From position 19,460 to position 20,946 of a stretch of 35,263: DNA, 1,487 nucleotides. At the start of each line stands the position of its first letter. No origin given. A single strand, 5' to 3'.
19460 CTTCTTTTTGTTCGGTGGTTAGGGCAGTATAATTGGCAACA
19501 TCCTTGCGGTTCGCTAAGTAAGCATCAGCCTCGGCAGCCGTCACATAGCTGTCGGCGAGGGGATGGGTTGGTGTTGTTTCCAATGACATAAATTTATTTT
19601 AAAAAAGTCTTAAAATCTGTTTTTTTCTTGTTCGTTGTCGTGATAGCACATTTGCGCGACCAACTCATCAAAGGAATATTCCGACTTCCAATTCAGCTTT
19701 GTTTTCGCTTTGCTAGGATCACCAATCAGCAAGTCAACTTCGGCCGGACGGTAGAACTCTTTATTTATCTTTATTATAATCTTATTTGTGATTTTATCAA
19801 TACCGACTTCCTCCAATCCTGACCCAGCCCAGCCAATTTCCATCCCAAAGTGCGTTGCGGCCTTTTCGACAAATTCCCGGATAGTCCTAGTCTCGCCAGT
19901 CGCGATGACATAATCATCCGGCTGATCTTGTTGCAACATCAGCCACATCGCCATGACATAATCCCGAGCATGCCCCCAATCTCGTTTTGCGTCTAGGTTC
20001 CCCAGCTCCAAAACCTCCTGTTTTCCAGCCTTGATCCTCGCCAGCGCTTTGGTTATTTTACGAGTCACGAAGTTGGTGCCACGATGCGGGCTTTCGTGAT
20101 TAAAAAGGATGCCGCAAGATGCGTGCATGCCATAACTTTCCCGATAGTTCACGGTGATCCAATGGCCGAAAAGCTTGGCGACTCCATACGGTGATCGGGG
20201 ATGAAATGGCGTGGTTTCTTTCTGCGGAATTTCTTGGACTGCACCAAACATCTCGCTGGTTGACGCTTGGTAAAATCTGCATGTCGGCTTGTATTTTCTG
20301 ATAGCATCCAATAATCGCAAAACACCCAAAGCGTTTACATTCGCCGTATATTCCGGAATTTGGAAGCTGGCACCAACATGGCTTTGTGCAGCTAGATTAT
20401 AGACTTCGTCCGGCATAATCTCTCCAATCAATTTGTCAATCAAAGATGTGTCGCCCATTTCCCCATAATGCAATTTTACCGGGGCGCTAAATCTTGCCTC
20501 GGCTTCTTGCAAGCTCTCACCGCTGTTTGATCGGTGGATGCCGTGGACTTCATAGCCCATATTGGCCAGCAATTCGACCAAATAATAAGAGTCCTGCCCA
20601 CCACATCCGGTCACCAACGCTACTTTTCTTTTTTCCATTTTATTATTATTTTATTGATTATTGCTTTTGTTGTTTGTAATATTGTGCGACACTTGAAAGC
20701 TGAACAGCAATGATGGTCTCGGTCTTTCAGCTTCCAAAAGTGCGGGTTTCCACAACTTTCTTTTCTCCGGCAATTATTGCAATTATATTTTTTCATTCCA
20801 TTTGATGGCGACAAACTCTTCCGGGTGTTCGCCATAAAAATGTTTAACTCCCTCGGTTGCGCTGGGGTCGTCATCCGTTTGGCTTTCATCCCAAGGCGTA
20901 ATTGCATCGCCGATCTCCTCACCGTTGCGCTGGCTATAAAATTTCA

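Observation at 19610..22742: Glycan-synthesis cassette (GT1 + GT2 + GDP-mannose 4,6-dehydratase) inside the virion structural operon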

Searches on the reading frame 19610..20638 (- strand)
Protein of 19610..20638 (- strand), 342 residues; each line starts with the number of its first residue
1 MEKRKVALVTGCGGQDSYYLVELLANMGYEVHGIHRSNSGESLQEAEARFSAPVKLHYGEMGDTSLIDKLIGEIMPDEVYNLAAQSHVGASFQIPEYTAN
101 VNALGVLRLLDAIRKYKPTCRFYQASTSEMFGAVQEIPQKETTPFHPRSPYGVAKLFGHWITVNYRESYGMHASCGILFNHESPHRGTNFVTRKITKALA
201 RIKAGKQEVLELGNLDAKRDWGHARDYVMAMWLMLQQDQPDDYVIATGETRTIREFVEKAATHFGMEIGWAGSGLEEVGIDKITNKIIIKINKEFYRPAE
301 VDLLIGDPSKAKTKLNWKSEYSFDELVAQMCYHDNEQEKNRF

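Call 3: search_protein_families(library=pfam, proteins=[window:19610-20638:-], max_evalue=0.01)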
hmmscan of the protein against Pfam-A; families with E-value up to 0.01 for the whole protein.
window:19610-20638:- (342 aa): 3 families
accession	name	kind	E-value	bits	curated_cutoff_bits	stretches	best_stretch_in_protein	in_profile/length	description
PF16363.11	GDP_Man_Dehyd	-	2.2e-138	461.7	27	1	8-330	1-332/332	GDP-mannose 4,6 dehydratase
PF01370.27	Epimerase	-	2.1e-72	243.9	20.9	1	7-246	1-240/240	NAD dependent epimerase/dehydratase family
PF04321.23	RmlD_sub_bind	-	3.1e-09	36.8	27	1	8-165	4-139/287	RmlD substrate binding domain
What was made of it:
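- Checked: 20638-19610, 342 aa: GDP_Man_Dehyd, full length, E = 2e-138 (call 3).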

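Call 4: search_protein_families(library=phrogs, proteins=[window:19610-20638:-], max_evalue=0.001)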
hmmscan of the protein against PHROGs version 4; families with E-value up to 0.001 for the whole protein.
window:19610-20638:- (342 aa): 1 family
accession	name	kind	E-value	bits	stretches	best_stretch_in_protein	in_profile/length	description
phrog_540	-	DNA, RNA and nucleotide metabolism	1e-92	312.8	1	1-337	289-597/715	nucleotide-sugar epimerase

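Call 24: search_solved_structures(query=window:19610-20638:-, max_evalue=1e-20)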
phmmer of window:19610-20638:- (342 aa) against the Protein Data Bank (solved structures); distinct sequences matched with E-value up to 1e-20: 15.
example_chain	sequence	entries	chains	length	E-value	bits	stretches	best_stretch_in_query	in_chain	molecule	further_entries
2z1m_A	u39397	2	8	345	1.4e-128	432.1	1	5-337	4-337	GDP-D-mannose dehydratase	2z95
5in4_A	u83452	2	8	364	1.9e-124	418.5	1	3-336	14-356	GDP-mannose 4,6 dehydratase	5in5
6gpj_A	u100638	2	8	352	2.2e-124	418.3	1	4-336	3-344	GDP-mannose 4,6 dehydratase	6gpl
1t2a_A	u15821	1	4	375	2.6e-124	418.1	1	4-336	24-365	GDP-mannose 4,6 dehydratase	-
6gpk_A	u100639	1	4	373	5.8e-124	416.9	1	3-336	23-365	GDP-mannose 4,6 dehydratase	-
6q94_B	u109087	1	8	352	8.1e-124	416.5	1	4-336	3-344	GDP-mannose 4,6 dehydratase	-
7kf3_A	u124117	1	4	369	5.3e-122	410.5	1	4-334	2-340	GDP-mannose 4,6-dehydratase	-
1db3_A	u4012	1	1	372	5.3e-119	400.6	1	5-339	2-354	GDP-MANNOSE 4,6-DEHYDRATASE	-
5uzh_A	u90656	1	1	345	3.9e-115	387.9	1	5-334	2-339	NafoA.00085.b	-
1rpn_A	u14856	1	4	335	4.1e-108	364.8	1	5-334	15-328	GDP-mannose 4,6-dehydratase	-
1n7g_A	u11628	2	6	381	1.4e-103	349.9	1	2-339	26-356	GDP-D-mannose-4,6-dehydratase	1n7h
2pk3_A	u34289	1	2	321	5.9e-34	121.1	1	7-254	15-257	GDP-6-deoxy-D-lyxo-4-hexulose reductase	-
7us5_A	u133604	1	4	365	3e-29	105.6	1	4-335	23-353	GDP-D-GLYCERO-D-MANNO-HEPTOSE 4,6-DEHYDRATASE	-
6x3b_A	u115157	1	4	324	1.5e-22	83.5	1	71-262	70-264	GDP-6-deoxy-D-mannose reductase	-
2hun_A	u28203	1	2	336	2.8e-21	79.4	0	55-258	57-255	336aa long hypothetical dTDP-glucose 4,6-dehydratase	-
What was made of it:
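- On GDP-mannose 4,6-dehydratase (EC 4.2.1.47, extended SDR): Eleven PDB GMDs match at E <= 1e-103 (call 24).
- Checked: The best PDB match is Aquifex GMD 2z1m, E = 1e-128 (call 24).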

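Call 54: find_homologous_proteins(query=window:19610-20638:-)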
Query window:19610-20638:- (342 aa): 8000 proteins with E <= 0.001 among 8000 candidates; the best 120 are listed.
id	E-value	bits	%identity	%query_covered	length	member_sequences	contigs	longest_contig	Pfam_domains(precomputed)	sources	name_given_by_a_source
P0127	2.3e-232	788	100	100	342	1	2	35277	PF04321.24,PF16363.12,PF01370.28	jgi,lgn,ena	-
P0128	5.0e-216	734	92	100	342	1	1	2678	PF04321.24,PF16363.12,PF01370.28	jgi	-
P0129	1.2e-189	648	80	99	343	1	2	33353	PF04321.24,PF16363.12,PF01370.28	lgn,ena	-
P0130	2.6e-186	637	78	99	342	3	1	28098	PF04321.24,PF16363.12,PF01370.28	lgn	-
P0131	1.5e-185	634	79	98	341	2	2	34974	PF04321.24,PF16363.12,PF01370.28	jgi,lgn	jgi:GDPmannose 4,6-dehydratase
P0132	2.3e-178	611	77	99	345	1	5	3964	PF04321.24,PF16363.12,PF01370.28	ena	-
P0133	3.8e-178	610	77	99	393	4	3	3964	PF04321.24,PF16363.12,PF01370.28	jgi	jgi:GDPmannose 4,6-dehydratase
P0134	3.1e-156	538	78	87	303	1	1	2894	PF04321.24,PF16363.12,PF01370.28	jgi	jgi:GDPmannose 4,6-dehydratase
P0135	2.4e-147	509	65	96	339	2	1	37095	PF04321.24,PF16363.12,PF01370.28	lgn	-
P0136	4.4e-142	491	64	98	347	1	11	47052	PF04321.24,PF16363.12,PF01370.28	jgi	jgi:GDPmannose 4,6-dehydratase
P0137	1.9e-140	486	63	98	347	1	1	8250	PF04321.24,PF16363.12,PF01370.28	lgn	-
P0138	6.2e-138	478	64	97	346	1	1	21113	PF04321.24,PF16363.12,PF01370.28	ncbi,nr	ncbi:MAG: GDP-mannose 4,6-dehydratase [Planctomycetes bacterium]|nr:GDP-mannose 4,6-dehydratase [Pla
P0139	7.9e-138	477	65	97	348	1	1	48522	PF04321.24,PF16363.12,PF01370.28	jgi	jgi:GDPmannose 4,6-dehydratase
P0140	2.1e-136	473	62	98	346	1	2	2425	PF04321.24,PF16363.12,PF01370.28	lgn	-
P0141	3.6e-135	469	63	98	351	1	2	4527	PF04321.24,PF16363.12,PF02719.22,PF01370.28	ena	-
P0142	6.8e-135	468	65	96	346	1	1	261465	PF04321.24,PF16363.12,PF01370.28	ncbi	ncbi:MAG: GDP-mannose 4,6-dehydratase [Patescibacteria group bacterium]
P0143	3.3e-134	466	61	98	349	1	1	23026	PF04321.24,PF16363.12,PF01370.28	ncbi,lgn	-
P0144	6.0e-134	465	63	97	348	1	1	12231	PF04321.24,PF16363.12,PF01370.28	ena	-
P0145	1.7e-133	463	61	97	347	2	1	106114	PF04321.24,PF16363.12,PF01370.28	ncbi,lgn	-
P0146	1.7e-133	463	61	97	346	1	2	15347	PF04321.24,PF16363.12,PF01370.28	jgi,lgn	jgi:GDPmannose 4,6-dehydratase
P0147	2.1e-133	463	63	97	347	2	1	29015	PF04321.24,PF16363.12,PF01370.28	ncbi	ncbi:MAG: GDP-mannose 4,6-dehydratase [Fibrobacteria bacterium]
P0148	3.8e-133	462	62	98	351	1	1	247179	PF04321.24,PF16363.12,PF02719.22,PF01370.28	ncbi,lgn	-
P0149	3.8e-133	462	62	99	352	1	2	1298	PF04321.24,PF16363.12,PF01370.28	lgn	-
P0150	6.7e-133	461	62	98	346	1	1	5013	PF04321.24,PF16363.12,PF01370.28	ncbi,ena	-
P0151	7.0e-133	461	61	98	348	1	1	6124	PF04321.24,PF16363.12,PF01370.28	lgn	-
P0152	8.3e-133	461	61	98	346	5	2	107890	PF04321.24,PF16363.12,PF01370.28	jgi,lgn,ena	-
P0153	1.6e-132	460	61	96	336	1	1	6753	PF04321.24,PF16363.12,PF01370.28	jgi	-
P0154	1.9e-132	460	64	96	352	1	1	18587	PF04321.24,PF16363.12,PF01370.28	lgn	-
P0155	2.3e-132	459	61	98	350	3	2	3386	PF04321.24,PF16363.12,PF01370.28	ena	-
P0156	2.4e-132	459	60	97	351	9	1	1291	PF04321.24,PF16363.12,PF01370.28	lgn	-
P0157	3.4e-132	459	61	97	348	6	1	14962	PF04321.24,PF16363.12,PF01370.28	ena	-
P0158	4.1e-132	459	63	96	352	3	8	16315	PF04321.24,PF16363.12,PF01370.28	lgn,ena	-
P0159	4.3e-132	459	61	96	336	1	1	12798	PF04321.24,PF16363.12,PF01370.28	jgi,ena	-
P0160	4.4e-132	459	62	99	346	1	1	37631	PF04321.24,PF16363.12,PF01370.28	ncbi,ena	-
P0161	4.4e-132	459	62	96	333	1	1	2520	PF04321.24,PF16363.12,PF01370.28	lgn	-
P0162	4.9e-132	458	61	97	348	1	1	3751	PF04321.24,PF16363.12,PF01370.28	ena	-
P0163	6.0e-132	458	60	96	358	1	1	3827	PF04321.24,PF16363.12,PF01370.28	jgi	jgi:GDPmannose 4,6-dehydratase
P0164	6.8e-132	458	61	99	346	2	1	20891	PF04321.24,PF16363.12,PF01370.28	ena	-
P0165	6.8e-132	458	62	97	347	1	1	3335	PF04321.24,PF16363.12,PF01370.28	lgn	-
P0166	9.2e-132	457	61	97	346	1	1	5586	PF04321.24,PF16363.12,PF01370.28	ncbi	ncbi:MAG: GDP-mannose 4,6-dehydratase [Myxococcota bacterium]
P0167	9.5e-132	457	61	98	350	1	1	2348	PF04321.24,PF16363.12,PF01370.28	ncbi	-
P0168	1.4e-131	457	62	97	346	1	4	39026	PF04321.24,PF16363.12,PF01370.28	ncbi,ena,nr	ncbi:MAG: GDP-mannose 4,6-dehydratase [Deltaproteobacteria bacterium]|nr:GDP-mannose 4,6-dehydratase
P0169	1.4e-131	457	62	97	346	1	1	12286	PF04321.24,PF16363.12,PF01370.28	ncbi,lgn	-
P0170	1.5e-131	457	60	98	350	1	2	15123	PF04321.24,PF16363.12,PF01370.28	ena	-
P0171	1.5e-131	457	61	98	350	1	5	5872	PF04321.24,PF16363.12,PF01370.28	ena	-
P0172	1.5e-131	457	63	96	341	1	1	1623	PF04321.24,PF16363.12,PF01370.28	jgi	jgi:GDPmannose 4,6-dehydratase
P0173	1.6e-131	457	61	99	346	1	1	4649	PF04321.24,PF16363.12,PF01370.28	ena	-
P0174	1.7e-131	457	61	97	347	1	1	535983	PF04321.24,PF16363.12,PF01370.28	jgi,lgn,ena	-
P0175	1.8e-131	457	61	97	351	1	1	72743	PF04321.24,PF16363.12,PF01370.28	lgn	-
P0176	1.9e-131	456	62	97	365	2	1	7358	PF04321.24,PF16363.12,PF01370.28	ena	-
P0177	2.6e-131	456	64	97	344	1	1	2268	PF04321.24,PF16363.12,PF01370.28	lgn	-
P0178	2.9e-131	456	61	98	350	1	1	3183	PF04321.24,PF16363.12,PF01370.28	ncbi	-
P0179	2.9e-131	456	62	97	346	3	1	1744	PF04321.24,PF16363.12,PF01370.28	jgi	jgi:GDPmannose 4,6-dehydratase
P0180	2.9e-131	456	60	97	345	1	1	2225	PF04321.24,PF16363.12,PF01370.28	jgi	jgi:GDPmannose 4,6-dehydratase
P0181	4.0e-131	455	61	97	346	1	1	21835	PF04321.24,PF16363.12,PF01370.28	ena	-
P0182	4.1e-131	455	61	96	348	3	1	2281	PF04321.24,PF16363.12,PF01370.28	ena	-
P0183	4.4e-131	455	60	98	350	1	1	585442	PF04321.24,PF16363.12,PF01370.28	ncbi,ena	-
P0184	4.6e-131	455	61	99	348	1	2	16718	PF04321.24,PF16363.12,PF01370.28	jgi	jgi:GDPmannose 4,6-dehydratase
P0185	5.4e-131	455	61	98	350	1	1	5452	PF04321.24,PF16363.12,PF01370.28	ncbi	-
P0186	5.5e-131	455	62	98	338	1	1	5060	PF04321.24,PF16363.12,PF05368.20,PF01370.28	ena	-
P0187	5.7e-131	455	61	97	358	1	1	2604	PF04321.24,PF16363.12,PF01370.28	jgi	jgi:GDPmannose 4,6-dehydratase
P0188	8.9e-131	454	60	98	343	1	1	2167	PF04321.24,PF16363.12,PF01370.28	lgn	-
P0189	9.9e-131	454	60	97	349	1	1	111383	PF04321.24,PF16363.12,PF01370.28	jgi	-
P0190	1.0e-130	454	60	99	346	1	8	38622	PF04321.24,PF16363.12,PF01370.28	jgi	jgi:GDPmannose 4,6-dehydratase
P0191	1.2e-130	454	61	97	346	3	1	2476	PF04321.24,PF16363.12,PF01370.28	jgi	-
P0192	1.2e-130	454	62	97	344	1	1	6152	PF04321.24,PF16363.12,PF01370.28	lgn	-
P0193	1.4e-130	454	60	98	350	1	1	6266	PF04321.24,PF16363.12,PF01370.28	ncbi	-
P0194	1.4e-130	454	62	98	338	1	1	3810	PF04321.24,PF16363.12,PF05368.20,PF01370.28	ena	-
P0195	1.4e-130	454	62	98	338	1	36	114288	PF04321.24,PF16363.12,PF05368.20,PF01370.28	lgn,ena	-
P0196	1.4e-130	454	62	98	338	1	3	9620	PF04321.24,PF16363.12,PF05368.20,PF01370.28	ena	-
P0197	1.4e-130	454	62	98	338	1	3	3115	PF04321.24,PF16363.12,PF05368.20,PF01370.28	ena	-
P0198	1.6e-130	453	61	98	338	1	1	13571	PF04321.24,PF16363.12,PF05368.20,PF01370.28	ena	-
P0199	1.6e-130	453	62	98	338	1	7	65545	PF04321.24,PF16363.12,PF05368.20,PF01370.28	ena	-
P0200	1.8e-130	453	61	97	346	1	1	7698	PF04321.24,PF16363.12,PF01370.28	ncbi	-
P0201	1.8e-130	453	60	96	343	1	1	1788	PF04321.24,PF16363.12,PF01370.28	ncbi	-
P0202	1.9e-130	453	61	98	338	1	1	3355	PF04321.24,PF16363.12,PF05368.20,PF01370.28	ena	-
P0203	2.0e-130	453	62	98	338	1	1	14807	PF04321.24,PF16363.12,PF01370.28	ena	-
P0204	2.0e-130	453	62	98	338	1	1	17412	PF04321.24,PF16363.12,PF05368.20,PF01370.28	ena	-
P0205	2.0e-130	453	61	98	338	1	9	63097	PF04321.24,PF16363.12,PF05368.20,PF01370.28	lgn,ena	-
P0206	2.0e-130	453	61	98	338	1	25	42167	PF04321.24,PF16363.12,PF05368.20,PF01370.28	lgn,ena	-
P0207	2.0e-130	453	61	98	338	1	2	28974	PF04321.24,PF16363.12,PF05368.20,PF01370.28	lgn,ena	-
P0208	2.0e-130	453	61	98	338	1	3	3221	PF04321.24,PF16363.12,PF05368.20,PF01370.28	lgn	-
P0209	2.0e-130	453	61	98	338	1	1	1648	PF04321.24,PF16363.12,PF05368.20,PF01370.28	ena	-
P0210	2.3e-130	453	61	98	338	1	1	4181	PF04321.24,PF16363.12,PF05368.20,PF01370.28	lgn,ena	-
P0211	2.3e-130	453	61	98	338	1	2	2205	PF04321.24,PF16363.12,PF05368.20,PF01370.28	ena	-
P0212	2.6e-130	453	61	98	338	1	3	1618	PF04321.24,PF16363.12,PF05368.20,PF01370.28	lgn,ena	-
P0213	2.7e-130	453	61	98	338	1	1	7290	PF04321.24,PF16363.12,PF05368.20,PF01370.28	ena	-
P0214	2.7e-130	453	61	98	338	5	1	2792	PF04321.24,PF16363.12,PF05368.20,PF01370.28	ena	-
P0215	2.7e-130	453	61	98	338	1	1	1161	PF04321.24,PF16363.12,PF05368.20,PF01370.28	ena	-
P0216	2.7e-130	453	61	98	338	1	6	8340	PF04321.24,PF16363.12,PF05368.20,PF01370.28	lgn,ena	-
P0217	2.7e-130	453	61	98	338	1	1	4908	PF04321.24,PF16363.12,PF05368.20,PF01370.28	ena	-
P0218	2.8e-130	453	61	98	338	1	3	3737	PF04321.24,PF16363.12,PF05368.20,PF01370.28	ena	-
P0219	2.9e-130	453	61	99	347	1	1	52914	PF04321.24,PF16363.12,PF01370.28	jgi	jgi:GDPmannose 4,6-dehydratase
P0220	2.9e-130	453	59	98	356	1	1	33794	PF04321.24,PF16363.12,PF01370.28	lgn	-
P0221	3.0e-130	452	61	97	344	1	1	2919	PF04321.24,PF16363.12,PF01370.28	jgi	jgi:GDPmannose 4,6-dehydratase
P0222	3.6e-130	452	61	99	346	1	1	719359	PF04321.24,PF16363.12,PF01370.28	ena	-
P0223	3.7e-130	452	62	98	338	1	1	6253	PF04321.24,PF16363.12,PF05368.20,PF01370.28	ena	-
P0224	3.7e-130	452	62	98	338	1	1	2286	PF04321.24,PF16363.12,PF05368.20,PF01370.28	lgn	-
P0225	3.7e-130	452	61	98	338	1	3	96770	PF04321.24,PF16363.12,PF05368.20,PF01370.28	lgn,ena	-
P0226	3.8e-130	452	61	98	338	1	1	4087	PF04321.24,PF16363.12,PF05368.20,PF01370.28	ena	-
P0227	3.8e-130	452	61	98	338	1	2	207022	PF04321.24,PF16363.12,PF05368.20,PF01370.28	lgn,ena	-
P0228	3.8e-130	452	61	98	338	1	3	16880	PF04321.24,PF16363.12,PF05368.20,PF01370.28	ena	-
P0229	4.0e-130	452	61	98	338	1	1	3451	PF04321.24,PF16363.12,PF05368.20,PF01370.28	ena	-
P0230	4.1e-130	452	61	97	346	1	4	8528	PF04321.24,PF16363.12,PF01370.28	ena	-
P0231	4.2e-130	452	62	98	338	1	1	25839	PF04321.24,PF16363.12,PF05368.20,PF01370.28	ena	-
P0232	4.7e-130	452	62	97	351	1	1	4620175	PF04321.24,PF16363.12,PF01370.28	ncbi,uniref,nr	ncbi:GDP-mannose 4,6-dehydratase [Clostridium omnivorum]|uniref:GDP-mannose 4,6-dehydratase n=1 Tax=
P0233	4.8e-130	452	61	98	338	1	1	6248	PF04321.24,PF16363.12,PF05368.20,PF01370.28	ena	-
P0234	5.0e-130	452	61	98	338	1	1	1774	PF04321.24,PF16363.12,PF05368.20,PF01370.28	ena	-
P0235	5.0e-130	452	61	98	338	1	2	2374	PF04321.24,PF16363.12,PF05368.20,PF01370.28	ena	-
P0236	5.1e-130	452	61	98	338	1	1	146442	PF04321.24,PF16363.12,PF05368.20,PF01370.28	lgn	-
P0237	5.1e-130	452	61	98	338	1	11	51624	PF04321.24,PF16363.12,PF05368.20,PF01370.28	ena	-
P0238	5.2e-130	452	61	98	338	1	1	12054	PF04321.24,PF16363.12,PF05368.20,PF01370.28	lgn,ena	-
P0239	5.2e-130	452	61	98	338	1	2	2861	PF04321.24,PF16363.12,PF05368.20,PF01370.28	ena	-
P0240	5.2e-130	452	60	97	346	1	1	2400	PF04321.24,PF16363.12,PF01370.28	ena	-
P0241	5.2e-130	452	61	98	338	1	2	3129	PF04321.24,PF16363.12,PF05368.20,PF01370.28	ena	-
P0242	5.4e-130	452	63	97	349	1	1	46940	PF04321.24,PF16363.12,PF01370.28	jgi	jgi:GDPmannose 4,6-dehydratase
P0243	5.6e-130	452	61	98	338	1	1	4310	PF04321.24,PF16363.12,PF05368.20,PF01370.28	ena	-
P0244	5.9e-130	452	61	98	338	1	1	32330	PF04321.24,PF16363.12,PF05368.20,PF01370.28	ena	-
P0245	5.9e-130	452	61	98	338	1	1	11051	PF04321.24,PF16363.12,PF05368.20,PF01370.28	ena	-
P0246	6.9e-130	451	61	98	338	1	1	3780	PF04321.24,PF16363.12,PF05368.20,PF01370.28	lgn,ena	-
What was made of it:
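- Tried and rejected: The nearest cellular GMDs are 60-65% identical and come from many phyla, so no donor can be named (call 54).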

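Call 82: search_protein_families(library=padloc, proteins=[window:19610-20638:-], max_evalue=0.001)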
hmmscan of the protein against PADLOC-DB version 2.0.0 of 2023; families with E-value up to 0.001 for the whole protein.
window:19610-20638:- (342 aa): 0 families

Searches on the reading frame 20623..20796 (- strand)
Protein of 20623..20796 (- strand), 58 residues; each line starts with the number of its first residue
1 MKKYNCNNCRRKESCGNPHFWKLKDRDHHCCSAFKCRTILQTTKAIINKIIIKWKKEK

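Call 82: search_protein_families(library=padloc, proteins=[window:20623-20796:-], max_evalue=0.001)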
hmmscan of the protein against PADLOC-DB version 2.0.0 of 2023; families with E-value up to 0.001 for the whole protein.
seq(58 aa): 0 families
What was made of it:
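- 20620..20796 (-): Unannotated 58-aa Cys-rich ORF (CxxC...C...HxC). It overlaps the GT2 stop by 14 nt and the GMD start by 19 nt, and it travels with GMD in the window's sub-clade. No Pfam or PADLOC match (call 82).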
